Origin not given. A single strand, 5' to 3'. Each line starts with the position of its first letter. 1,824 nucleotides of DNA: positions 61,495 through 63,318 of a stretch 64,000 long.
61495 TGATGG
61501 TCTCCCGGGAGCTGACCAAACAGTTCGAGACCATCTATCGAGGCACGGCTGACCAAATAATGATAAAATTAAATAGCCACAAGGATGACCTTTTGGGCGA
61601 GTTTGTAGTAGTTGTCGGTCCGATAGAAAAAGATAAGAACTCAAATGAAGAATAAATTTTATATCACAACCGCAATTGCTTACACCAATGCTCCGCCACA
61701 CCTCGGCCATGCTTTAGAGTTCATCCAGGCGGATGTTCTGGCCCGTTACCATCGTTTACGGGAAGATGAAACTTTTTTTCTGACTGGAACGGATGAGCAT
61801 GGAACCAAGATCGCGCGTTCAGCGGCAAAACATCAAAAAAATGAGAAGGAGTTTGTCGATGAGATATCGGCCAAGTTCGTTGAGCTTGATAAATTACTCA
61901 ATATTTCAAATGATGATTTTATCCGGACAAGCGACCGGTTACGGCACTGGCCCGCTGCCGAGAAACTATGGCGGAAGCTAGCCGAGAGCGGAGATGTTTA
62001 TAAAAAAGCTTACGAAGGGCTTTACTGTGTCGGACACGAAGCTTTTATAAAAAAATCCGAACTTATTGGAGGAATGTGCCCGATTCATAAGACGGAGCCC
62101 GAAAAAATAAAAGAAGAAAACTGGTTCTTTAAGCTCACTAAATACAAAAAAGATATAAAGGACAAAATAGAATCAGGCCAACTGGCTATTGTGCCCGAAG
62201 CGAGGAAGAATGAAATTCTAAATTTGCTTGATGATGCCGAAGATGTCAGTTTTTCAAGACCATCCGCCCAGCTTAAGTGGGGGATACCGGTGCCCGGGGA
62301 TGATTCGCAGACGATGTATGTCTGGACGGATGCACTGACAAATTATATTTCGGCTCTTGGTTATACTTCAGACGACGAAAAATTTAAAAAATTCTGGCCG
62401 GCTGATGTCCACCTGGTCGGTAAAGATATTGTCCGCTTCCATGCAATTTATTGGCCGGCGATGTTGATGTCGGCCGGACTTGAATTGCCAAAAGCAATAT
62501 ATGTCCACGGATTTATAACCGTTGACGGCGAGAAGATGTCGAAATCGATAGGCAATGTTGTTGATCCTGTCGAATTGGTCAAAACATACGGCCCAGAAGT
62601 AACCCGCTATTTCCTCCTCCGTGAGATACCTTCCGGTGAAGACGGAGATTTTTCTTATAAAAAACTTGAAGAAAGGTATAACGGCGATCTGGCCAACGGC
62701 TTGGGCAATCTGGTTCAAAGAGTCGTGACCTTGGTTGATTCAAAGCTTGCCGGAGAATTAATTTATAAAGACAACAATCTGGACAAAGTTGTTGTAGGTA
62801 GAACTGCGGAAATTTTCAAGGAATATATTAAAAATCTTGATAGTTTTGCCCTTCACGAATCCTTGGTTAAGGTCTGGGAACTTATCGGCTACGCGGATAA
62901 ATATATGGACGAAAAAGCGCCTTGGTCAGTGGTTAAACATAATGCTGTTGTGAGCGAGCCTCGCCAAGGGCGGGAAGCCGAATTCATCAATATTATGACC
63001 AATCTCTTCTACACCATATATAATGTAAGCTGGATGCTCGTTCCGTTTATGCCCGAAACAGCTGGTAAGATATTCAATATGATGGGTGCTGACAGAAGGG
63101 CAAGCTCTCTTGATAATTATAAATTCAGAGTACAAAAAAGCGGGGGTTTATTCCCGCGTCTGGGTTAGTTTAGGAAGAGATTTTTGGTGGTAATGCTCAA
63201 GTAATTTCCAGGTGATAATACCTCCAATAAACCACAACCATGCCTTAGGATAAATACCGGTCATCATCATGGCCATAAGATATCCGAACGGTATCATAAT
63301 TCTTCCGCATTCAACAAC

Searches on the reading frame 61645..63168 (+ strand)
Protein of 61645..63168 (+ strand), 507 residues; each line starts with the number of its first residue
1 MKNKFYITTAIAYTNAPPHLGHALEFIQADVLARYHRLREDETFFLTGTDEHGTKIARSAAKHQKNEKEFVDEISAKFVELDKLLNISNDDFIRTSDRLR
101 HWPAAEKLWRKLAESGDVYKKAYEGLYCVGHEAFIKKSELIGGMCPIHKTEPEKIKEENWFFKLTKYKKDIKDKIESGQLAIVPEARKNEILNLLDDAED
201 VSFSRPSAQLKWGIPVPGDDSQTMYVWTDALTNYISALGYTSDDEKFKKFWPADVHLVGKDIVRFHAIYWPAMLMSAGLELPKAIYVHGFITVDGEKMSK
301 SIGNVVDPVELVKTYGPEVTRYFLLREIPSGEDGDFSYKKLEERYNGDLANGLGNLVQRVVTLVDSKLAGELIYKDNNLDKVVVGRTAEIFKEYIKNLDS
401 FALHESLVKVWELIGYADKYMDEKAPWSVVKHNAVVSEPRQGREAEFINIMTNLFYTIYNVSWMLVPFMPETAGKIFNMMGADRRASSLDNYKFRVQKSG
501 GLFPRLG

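Call 65: search_protein_families(library=pfam, proteins=[window:61645-63168:+], max_evalue=0.00001)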
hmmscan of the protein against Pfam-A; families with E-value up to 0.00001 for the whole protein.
window:61645-63168:+ (507 aa): 3 families
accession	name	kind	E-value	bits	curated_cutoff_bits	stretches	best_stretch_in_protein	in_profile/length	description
PF09334.17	tRNA-synt_1g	-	5.1e-107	358.5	20.1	2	138-360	162-390/391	tRNA synthetases class I (M)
PF00133.28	tRNA-synt_1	-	2.8e-35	122.3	22.7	2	221-333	296-410/414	tRNA synthetases class I (I, L, M and V)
PF01406.26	tRNA-synt_1e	-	2.3e-15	57.2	27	1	254-326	209-282/301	tRNA synthetases class I (C) catalytic domain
